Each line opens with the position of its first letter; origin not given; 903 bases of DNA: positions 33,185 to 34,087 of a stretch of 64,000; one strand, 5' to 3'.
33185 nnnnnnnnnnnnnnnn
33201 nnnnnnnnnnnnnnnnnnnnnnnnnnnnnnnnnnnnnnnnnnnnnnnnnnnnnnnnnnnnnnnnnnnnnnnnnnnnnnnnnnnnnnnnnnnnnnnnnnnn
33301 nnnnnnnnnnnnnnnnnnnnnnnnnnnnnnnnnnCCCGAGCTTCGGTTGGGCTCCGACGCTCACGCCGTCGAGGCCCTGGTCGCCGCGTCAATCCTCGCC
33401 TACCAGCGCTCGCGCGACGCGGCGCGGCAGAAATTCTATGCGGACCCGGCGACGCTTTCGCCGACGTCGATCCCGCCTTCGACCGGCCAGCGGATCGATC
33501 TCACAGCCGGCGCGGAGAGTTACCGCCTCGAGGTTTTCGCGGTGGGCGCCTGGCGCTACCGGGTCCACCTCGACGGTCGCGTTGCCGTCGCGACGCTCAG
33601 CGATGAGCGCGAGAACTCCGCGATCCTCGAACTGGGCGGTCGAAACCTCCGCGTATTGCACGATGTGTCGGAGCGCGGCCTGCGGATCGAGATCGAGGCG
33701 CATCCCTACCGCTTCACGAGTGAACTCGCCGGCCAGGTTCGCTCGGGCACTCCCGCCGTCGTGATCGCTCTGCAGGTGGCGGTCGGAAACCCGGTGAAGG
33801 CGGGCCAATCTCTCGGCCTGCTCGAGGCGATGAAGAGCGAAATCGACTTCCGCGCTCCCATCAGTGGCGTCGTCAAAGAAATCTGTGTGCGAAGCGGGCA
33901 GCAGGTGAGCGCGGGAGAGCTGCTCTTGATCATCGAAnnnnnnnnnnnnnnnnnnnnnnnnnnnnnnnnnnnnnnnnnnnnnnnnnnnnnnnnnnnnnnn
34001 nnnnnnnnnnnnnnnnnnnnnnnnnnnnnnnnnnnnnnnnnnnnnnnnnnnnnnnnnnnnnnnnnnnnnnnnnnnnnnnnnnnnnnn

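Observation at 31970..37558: About 1860-aa single-chain BC-BCCP-CT acyl-CoA carboxylase embedded in the lipid operon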

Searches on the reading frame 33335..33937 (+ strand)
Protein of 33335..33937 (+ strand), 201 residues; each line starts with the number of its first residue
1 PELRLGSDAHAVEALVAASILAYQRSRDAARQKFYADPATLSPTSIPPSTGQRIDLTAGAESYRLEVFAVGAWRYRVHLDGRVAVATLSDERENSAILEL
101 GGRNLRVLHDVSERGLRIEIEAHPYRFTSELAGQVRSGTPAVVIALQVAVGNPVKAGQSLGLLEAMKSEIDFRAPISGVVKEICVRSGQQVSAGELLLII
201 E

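Call 66: predict_structure(alignment_id=A3)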
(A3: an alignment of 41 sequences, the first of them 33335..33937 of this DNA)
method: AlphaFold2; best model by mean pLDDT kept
length: 201 residues; sequences in the alignment: 41
mean_pLDDT: 85.8   pTM: 0.65
mean pLDDT of the five models: 85.8, 84.6, 83.3, 81.1, 69.5
residues with pLDDT >= 90: 105; 70-90: 70; 50-70: 20; < 50: 6
segments of 3 or more residues with pLDDT < 50: 1-6
pLDDT, mean of each block of 10 residues (from residue 1): 53 94 86 72 60 84 89 91 93 93 94 84 86 82 96 96 93 92 93 86 87
secondary structure, 60 per line:
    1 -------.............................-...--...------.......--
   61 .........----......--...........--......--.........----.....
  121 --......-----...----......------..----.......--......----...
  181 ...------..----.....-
elements in order: H8-36 E52-58 E61-69 E74-79 E82-92 E95-100 E103-111 E116-120 E123-128 E134-136 E141-146 E159-165 E168-173 E178-183 E196-200
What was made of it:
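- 33335..33724 (+): BT (BC-CT interaction) domain, residues about 456-585: a long helix plus an eight-stranded barrel. AlphaFold model, pLDDT 85.8: helix 8-36 followed by eight strands (call 66).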

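Call 68: fold_search(model_id=the predicted structure, library=pdb)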
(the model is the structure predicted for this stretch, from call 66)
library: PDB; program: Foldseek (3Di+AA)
matches with E <= 10: 812; with E <= 0.001: 89
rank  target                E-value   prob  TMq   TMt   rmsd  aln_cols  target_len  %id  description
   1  9yx0_A                1.5e-10  1.00  0.46  0.18  14.6       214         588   21  Structure of the 3-methylcrotonyl-coenzyme A carboxylase from Mycobacterium smegmatis (released 2025-11-26)
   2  5csl_A                4.1e-10  1.00  0.57  0.08   6.9       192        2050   18  Crystal structure of the 500 kD yeast acetyl-CoA carboxylase holoenzyme dimer (released 2015-10-28)
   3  8j78_B                4.3e-10  1.00  0.44  0.16  14.9       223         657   16  Human 3-methylcrotonyl-CoA carboxylase in BCCP-H2 state (released 2024-05-08)
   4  8pn7_G                5.9e-10  1.00  0.36  0.34  15.8       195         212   18  Engineered glycolyl-CoA carboxylase (G20R variant) with bound CoA (released 2023-11-29)
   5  8pn8_G                8.3e-10  1.00  0.38  0.36  15.5       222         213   18  Engineered glycolyl-CoA carboxylase (L100N variant) with bound CoA (released 2023-11-29)
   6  8j78_C                1.1e-09  1.00  0.47  0.17  13.8       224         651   17  Human 3-methylcrotonyl-CoA carboxylase in BCCP-H2 state (released 2024-05-08)
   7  8jxl_C                1.2e-09  1.00  0.44  0.17  15.1       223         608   16  Human 3-methylcrotonyl-CoA carboxylase in MCCU state with MCoA (released 2024-07-03)
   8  8j7d_A                1.2e-09  1.00  0.44  0.16  15.1       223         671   16  Human 3-methylcrotonyl-CoA carboxylase in BCCP-H1 state (released 2024-05-08)
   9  6ybq_H                1.5e-09  1.00  0.43  0.42  15.5       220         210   16  Engineered glycolyl-CoA carboxylase (quintuple mutant) with bound CoA (released 2020-10-28)
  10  5csa_A                1.6e-09  1.00  0.52  0.15   8.0       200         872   18  Crystal structure of domains BT-BCCP-AC1-AC5 of yeast acetyl-CoA carboxylase (released 2015-10-28)
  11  8jxm_F                1.6e-09  1.00  0.44  0.17  15.1       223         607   16  Human 3-methylcrotonyl-CoA carboxylase in BCCP-H2 state with MCoA (released 2024-07-03)
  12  6ybq_K                2.1e-09  1.00  0.36  0.35  16.0       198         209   16  Engineered glycolyl-CoA carboxylase (quintuple mutant) with bound CoA (released 2020-10-28)
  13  5csa_B                2.4e-09  1.00  0.45  0.14   8.5       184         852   18  Crystal structure of domains BT-BCCP-AC1-AC5 of yeast acetyl-CoA carboxylase (released 2015-10-28)
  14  6ybq_I                2.4e-09  1.00  0.36  0.35  16.0       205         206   18  Engineered glycolyl-CoA carboxylase (quintuple mutant) with bound CoA (released 2020-10-28)
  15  8xl0_E                2.5e-09  1.00  0.57  0.09   5.7       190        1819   19  Citrate-induced filament of human acetyl-coenzyme A carboxylase 1 (ACC1-citrate) (released 2024-10-23)
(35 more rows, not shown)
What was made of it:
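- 33335..33724 (+): Foldseek hits to the BT-BCCP region of MCC and PCC alpha subunits and of yeast and human ACC, with TMq 0.57-0.63 to the ACCs (call 68).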
